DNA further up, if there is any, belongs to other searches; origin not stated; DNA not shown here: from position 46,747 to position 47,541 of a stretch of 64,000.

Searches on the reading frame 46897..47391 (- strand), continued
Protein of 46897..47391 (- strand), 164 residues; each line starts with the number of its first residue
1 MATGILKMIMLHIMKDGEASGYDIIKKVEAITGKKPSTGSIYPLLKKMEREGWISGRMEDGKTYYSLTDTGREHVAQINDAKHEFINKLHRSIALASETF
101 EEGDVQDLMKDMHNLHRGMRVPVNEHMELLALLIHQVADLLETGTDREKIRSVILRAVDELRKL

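Call 52: search_protein_families(library=pfam, proteins=[L015:709-1926:+, L012:10529-11314:+, L012:11324-12511:+], max_evalue=0.00001)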
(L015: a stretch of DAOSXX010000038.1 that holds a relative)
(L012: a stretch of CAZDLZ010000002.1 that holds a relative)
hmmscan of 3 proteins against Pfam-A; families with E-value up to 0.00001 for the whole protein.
L015:709-1926:+ (405 aa): 2 families
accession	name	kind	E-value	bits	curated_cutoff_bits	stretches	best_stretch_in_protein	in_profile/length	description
PF02663.19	FmdE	-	2.4e-35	121.9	22.9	1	187-330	1-132/133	FmdE, Molybdenum formylmethanofuran dehydrogenase operon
PF03551.20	PadR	-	1.6e-14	54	27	1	21-87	1-74/75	Transcriptional regulator PadR-like family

L012:10529-11314:+ (261 aa): 1 family
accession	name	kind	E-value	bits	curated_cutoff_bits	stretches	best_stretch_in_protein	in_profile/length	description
PF02663.19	FmdE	-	2.4e-35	122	22.9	1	49-192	1-132/133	FmdE, Molybdenum formylmethanofuran dehydrogenase operon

L012:11324-12511:+ (395 aa): 7 families
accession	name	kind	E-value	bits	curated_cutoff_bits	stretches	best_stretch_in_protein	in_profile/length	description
PF01980.22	TrmO_N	-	1.7e-24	86.7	26.8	1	262-366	12-114/116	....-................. O N-terminal domain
PF13847.12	Methyltransf_31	-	2.6e-18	66.5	27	1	44-158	2-114/145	Methyltransferase domain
PF13649.12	Methyltransf_25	-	1e-13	52.2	27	1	50-149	2-97/97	Methyltransferase domain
PF01209.24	Ubie_methyltran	-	1.3e-13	51.3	20.1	1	41-159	43-157/233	ubiE/COQ5 methyltransferase family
PF08241.18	Methyltransf_11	-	3.5e-13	50.4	21.2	1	50-153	1-95/95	Methyltransferase domain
PF08242.18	Methyltransf_12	-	3.6e-08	34.5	30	1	50-150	1-97/98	Methyltransferase domain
PF05148.21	Methyltransf_8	-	8e-07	29.6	27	1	88-207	94-201/219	Hypothetical methyltransferase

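Call 57: predict_structure(alignment_id=A1)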
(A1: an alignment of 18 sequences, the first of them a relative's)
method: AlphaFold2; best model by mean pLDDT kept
length: 173 residues; sequences in the alignment: 18
mean_pLDDT: 71.0   pTM: 0.50
mean pLDDT of the five models: 71.0, 69.0, 66.3, 66.2, 64.5
residues with pLDDT >= 90: 31; 70-90: 72; 50-70: 41; < 50: 29
segments of 3 or more residues with pLDDT < 50: 1-7, 121-136
pLDDT, mean of each block of 10 residues (from residue 1): 42 78 88 85 79 92 93 93 74 53 52 54 42 52 76 82 76 60
secondary structure, 60 per line:
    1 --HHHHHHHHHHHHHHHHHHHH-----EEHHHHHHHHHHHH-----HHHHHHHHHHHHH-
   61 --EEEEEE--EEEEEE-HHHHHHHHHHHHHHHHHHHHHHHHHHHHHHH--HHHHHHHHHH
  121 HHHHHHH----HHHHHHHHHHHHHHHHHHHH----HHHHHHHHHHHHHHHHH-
elements in order: H3-22 H30-41 H47-59 E63-68 E71-76 H78-108 H111-127 H132-151 H156-172

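Call 59: search_solved_structures(query=L012:10529-11311:+, max_evalue=0.01)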
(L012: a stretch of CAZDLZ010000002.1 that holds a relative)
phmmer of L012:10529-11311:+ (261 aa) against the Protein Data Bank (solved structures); distinct sequences matched with E-value up to 0.01: 3.
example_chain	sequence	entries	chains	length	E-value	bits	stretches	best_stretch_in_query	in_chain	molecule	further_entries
2gvi_A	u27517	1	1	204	1.6e-12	50.8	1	48-153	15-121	conserved hypothetical protein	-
3d00_A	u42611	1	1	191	0.00014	24.8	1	45-236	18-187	Tungsten formylmethanofuran dehydrogenase subunit E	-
2glz_A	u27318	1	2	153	0.00042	23.2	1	47-138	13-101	similar to Formylmethanofuran dehydrogenase subunit E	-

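Call 60: fold_search(model_id=the predicted structure, library=pdb)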
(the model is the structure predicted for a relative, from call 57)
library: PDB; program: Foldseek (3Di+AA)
matches with E <= 10: 1202; with E <= 0.001: 96
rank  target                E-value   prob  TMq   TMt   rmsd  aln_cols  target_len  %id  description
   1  9h9y                  8.9e-06  1.00  0.47  0.78   2.2        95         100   23  Crystal structure of metal-free LmrR_V15Bpy variant BVS in a closed state (released 2025-03-05)
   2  4zzd                  1.6e-05  1.00  0.47  0.78   2.4        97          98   26  CRYSTAL STRUCTURE OF MULTIDRUG RESISTANCE REGULATOR LMRR BOUND TO RIBOFLAVIN (released 2015-08-26)
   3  8qdf_B                2.4e-05  1.00  0.49  0.75   2.1       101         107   24  Engineered LmrR with Met-89 replaced by para-boronophenylalanine (released 2024-05-01)
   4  8qdf_A                2.5e-05  1.00  0.47  0.75   2.1        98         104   24  Engineered LmrR with Met-89 replaced by para-boronophenylalanine (released 2024-05-01)
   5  1xma_B                2.9e-05  1.00  0.44  0.71   3.4        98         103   23  Structure of a transcriptional regulator from Clostridium thermocellum Cth-833 (released 2004-12-14)
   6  5x11_D                3.0e-05  1.00  0.40  0.39  13.8       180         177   22  Crystal structure of Bacillus subtilis PadR in complex with operator DNA (released 2017-11-22)
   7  6abt_A                3.2e-05  1.00  0.46  0.76   2.6        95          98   22  Crystal structure of transcription factor from Listeria monocytogenes (released 2019-06-05)
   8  9ha0_B                3.4e-05  1.00  0.50  0.75   2.6       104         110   24  Crystal structure of Cu(II)-bound LmrR_V15Bpy variant BVS (released 2025-03-05)
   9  6i8n_A                3.4e-05  1.00  0.45  0.68   3.3       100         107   25  Crystal structure of LmrR with V15 replaced by unnatural amino acid 4-amino-L-phenylalanine (released 2019-01-02)
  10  3f8f_B                3.7e-05  1.00  0.44  0.65   3.5       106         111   23  Crystal structure of multidrug binding transcriptional regulator LmrR complexed with Daunomycin (released 2008-12-30)
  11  5x11_C                3.9e-05  1.00  0.40  0.39  13.8       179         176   23  Crystal structure of Bacillus subtilis PadR in complex with operator DNA (released 2017-11-22)
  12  6fuu                  4.1e-05  1.00  0.48  0.78   2.4        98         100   26  Transcriptional regulator LmrR with bound heme (released 2018-05-16)
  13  3f8b_A                4.4e-05  1.00  0.49  0.79   2.2        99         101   25  Crystal structure of the multidrug binding transcriptional regulator LmrR in drug free state (released 2008-12-30)
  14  8yrf_A                4.4e-05  1.00  0.48  0.72   3.1       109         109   21  Crystal structure of LmrR with V15 replaced by unnatural amino acid 4-amino-L-phenyl-cysteine (released 2024-04-24)
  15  6qfd_C                4.4e-05  1.00  0.38  0.58   6.8       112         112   15  The complex structure of hsRosR-S4 (vng0258/RosR-S4) (released 2019-07-10)
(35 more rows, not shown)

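Call 64: search_protein_families(library=ncbifam, proteins=[window:46900-47391:-, L012:10529-11314:+, L012:11324-12511:+, L012:12560-14155:+], max_evalue=0.00001)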
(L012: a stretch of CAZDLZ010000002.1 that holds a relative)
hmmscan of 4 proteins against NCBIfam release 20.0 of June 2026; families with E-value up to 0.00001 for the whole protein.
window:46900-47391:- (164 aa): 2 families
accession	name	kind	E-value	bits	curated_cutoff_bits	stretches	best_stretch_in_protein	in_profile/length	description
TIGR03433.1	padR_acidobact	paralog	9.9e-13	48.1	101.8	1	3-83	2-89/101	PadR family transcriptional regulator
NF006931.0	PRK09416.1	equivalog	1.1e-08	35.3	112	1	8-84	47-124/135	PadR family transcriptional regulator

L012:10529-11314:+ (261 aa): 0 families

L012:11324-12511:+ (395 aa): 18 families
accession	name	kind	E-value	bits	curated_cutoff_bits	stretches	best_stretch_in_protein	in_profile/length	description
TIGR00104.1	tRNA_TsaA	equivalog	5.3e-28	98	93.25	1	261-366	33-134/143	tRNA (N6-threonylcarbamoyladenosine(37)-N6)-methyltransferase TrmO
NF008823.0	PRK11873.1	subfamily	5.3e-16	58.9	263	1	42-154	74-182/272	arsenite methyltransferase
NF047649.1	MTase_UXPK_star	exception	5.2e-13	48.7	460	1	42-153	74-181/283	methyltransferase/UXPK-star double selenoprotein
NF001240.0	PRK00216.1-1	equivalog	3.4e-12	45.9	378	1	41-160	59-175/251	bifunctional demethylmenaquinone methyltransferase/2-methoxy-6-polyprenyl-1,4-benzoquinol methylase UbiE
NF052510.1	methyltran_MpqE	exception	1.7e-11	44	335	1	40-161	41-159/234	methyl-plastoquinone biosynthesis methyltransferase MpqE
TIGR02752.1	MenG_heptapren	equivalog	4e-11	42.9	419.85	1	38-157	38-153/231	demethylmenaquinone methyltransferase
NF041537.1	ArsM_AhpD_UU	exception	9.2e-11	41.1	510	1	42-154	73-181/345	arsenite methyltransferase/AhpD domain selenoprotein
NF001243.0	PRK00216.1-4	equivalog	1.6e-10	40.7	235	1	37-157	39-155/237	demethylmenaquinone methyltransferase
NF045649.1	2X_seleno_MduS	exception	3.3e-10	39.5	380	1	47-151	43-145/338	methyltransferase domain-containing selenoprotein MduS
NF001244.0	PRK00216.1-5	equivalog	7.2e-10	38.5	216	1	38-162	41-162/236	bifunctional demethylmenaquinone methyltransferase/2-methoxy-6-polyprenyl-1,4-benzoquinol methylase UbiE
TIGR01934.1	MenG_MenH_UbiE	subfamily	9e-09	35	158.35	1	39-161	33-149/223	ubiquinone/menaquinone biosynthesis methyltransferase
NF041536.1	ArsM_DUF2284_UU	exception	1.4e-08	33.5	575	1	42-154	73-181/459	arsenite methyltransferase/DUF2284 domain selenoprotein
NF001556.0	PRK00377.1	equivalog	1.8e-08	34.4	238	1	37-94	32-89/198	cobalt-precorrin-6Y C(15)-methyltransferase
TIGR02469.1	CbiT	equivalog_domain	7.1e-08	32.7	78.3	1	36-102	10-75/124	precorrin-6Y C5,15-methyltransferase (decarboxylating) subunit CbiT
NF040538.1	methyl_ArsM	equivalog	7.2e-08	32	500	0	98-155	153-210/356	arsinothricin biosynthesis methyltransferase ArsM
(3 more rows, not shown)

L012:12560-14155:+ (531 aa): 10 families
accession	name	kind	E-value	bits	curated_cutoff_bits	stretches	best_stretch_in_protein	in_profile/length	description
TIGR02294.1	nickel_nikA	equivalog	2.4e-41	141.8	393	1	74-498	31-474/501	nickel ABC transporter substrate-binding protein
NF045467.1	Opp4A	equivalog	5.8e-40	137.1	650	1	150-510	157-541/556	oligopeptide ABC transporter substrate-binding protein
NF047575.1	opine_bind_CntA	exception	7.2e-36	123.8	800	1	76-481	63-489/535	staphylopine-dependent metal ABC transporter substrate-binding lipoprotein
NF043070.1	DppA_dipep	equivalog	1.6e-33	116.1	1005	1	91-508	75-517/535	dipeptide ABC transporter periplasmic-binding protein DppA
NF045468.1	Opp5A_nikA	equivalog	1.1e-29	103.3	600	1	78-513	44-475/488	nickel ABC transporter substrate-binding protein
TIGR04028.1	SBP_KPN_01854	hypoth_equivalog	5.6e-26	91.2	468.5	1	60-508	15-491/509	TIGR04028 family ABC transporter substrate-binding protein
NF011689.0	PRK15109.1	equivalog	7.1e-26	91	560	1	85-498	72-511/547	ABC transporter substrate-binding protein SapA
NF011942.0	PRK15413.1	equivalog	1.3e-25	90.1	594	1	93-507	74-493/512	glutathione ABC transporter substrate-binding protein GsiB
NF007287.0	PRK09755.1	equivalog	5.2e-15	55.2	1098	1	78-129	63-117/535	ABC transporter substrate-binding protein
NF011684.0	PRK15104.1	equivalog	6.4e-14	51.5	947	2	78-130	69-123/543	oligopeptide ABC transporter substrate-binding protein OppA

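Call 66: search_solved_structures(query=window:46900-47391:-, max_evalue=0.00002, show_alignments=5)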
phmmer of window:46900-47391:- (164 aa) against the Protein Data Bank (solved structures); distinct sequences matched with E-value up to 0.00002: 5.
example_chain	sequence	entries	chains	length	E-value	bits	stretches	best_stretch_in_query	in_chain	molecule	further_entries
3l7w_A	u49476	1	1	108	3.5e-08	37.1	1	5-78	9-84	Putative uncharacterized protein SMU.1704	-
4esb_A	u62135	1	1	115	2e-06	31.3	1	2-78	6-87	Transcriptional regulator, PadR family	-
5zqh_A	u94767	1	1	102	6.9e-06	29.6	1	3-76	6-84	PadR family transcriptional regulator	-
9h9y_A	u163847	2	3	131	1.1e-05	28.9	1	7-82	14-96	Transcriptional regulator, PadR-like family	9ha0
5x11_A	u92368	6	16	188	1.6e-05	28.4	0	5-75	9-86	Transcriptional regulator | PadR family transcriptional regulator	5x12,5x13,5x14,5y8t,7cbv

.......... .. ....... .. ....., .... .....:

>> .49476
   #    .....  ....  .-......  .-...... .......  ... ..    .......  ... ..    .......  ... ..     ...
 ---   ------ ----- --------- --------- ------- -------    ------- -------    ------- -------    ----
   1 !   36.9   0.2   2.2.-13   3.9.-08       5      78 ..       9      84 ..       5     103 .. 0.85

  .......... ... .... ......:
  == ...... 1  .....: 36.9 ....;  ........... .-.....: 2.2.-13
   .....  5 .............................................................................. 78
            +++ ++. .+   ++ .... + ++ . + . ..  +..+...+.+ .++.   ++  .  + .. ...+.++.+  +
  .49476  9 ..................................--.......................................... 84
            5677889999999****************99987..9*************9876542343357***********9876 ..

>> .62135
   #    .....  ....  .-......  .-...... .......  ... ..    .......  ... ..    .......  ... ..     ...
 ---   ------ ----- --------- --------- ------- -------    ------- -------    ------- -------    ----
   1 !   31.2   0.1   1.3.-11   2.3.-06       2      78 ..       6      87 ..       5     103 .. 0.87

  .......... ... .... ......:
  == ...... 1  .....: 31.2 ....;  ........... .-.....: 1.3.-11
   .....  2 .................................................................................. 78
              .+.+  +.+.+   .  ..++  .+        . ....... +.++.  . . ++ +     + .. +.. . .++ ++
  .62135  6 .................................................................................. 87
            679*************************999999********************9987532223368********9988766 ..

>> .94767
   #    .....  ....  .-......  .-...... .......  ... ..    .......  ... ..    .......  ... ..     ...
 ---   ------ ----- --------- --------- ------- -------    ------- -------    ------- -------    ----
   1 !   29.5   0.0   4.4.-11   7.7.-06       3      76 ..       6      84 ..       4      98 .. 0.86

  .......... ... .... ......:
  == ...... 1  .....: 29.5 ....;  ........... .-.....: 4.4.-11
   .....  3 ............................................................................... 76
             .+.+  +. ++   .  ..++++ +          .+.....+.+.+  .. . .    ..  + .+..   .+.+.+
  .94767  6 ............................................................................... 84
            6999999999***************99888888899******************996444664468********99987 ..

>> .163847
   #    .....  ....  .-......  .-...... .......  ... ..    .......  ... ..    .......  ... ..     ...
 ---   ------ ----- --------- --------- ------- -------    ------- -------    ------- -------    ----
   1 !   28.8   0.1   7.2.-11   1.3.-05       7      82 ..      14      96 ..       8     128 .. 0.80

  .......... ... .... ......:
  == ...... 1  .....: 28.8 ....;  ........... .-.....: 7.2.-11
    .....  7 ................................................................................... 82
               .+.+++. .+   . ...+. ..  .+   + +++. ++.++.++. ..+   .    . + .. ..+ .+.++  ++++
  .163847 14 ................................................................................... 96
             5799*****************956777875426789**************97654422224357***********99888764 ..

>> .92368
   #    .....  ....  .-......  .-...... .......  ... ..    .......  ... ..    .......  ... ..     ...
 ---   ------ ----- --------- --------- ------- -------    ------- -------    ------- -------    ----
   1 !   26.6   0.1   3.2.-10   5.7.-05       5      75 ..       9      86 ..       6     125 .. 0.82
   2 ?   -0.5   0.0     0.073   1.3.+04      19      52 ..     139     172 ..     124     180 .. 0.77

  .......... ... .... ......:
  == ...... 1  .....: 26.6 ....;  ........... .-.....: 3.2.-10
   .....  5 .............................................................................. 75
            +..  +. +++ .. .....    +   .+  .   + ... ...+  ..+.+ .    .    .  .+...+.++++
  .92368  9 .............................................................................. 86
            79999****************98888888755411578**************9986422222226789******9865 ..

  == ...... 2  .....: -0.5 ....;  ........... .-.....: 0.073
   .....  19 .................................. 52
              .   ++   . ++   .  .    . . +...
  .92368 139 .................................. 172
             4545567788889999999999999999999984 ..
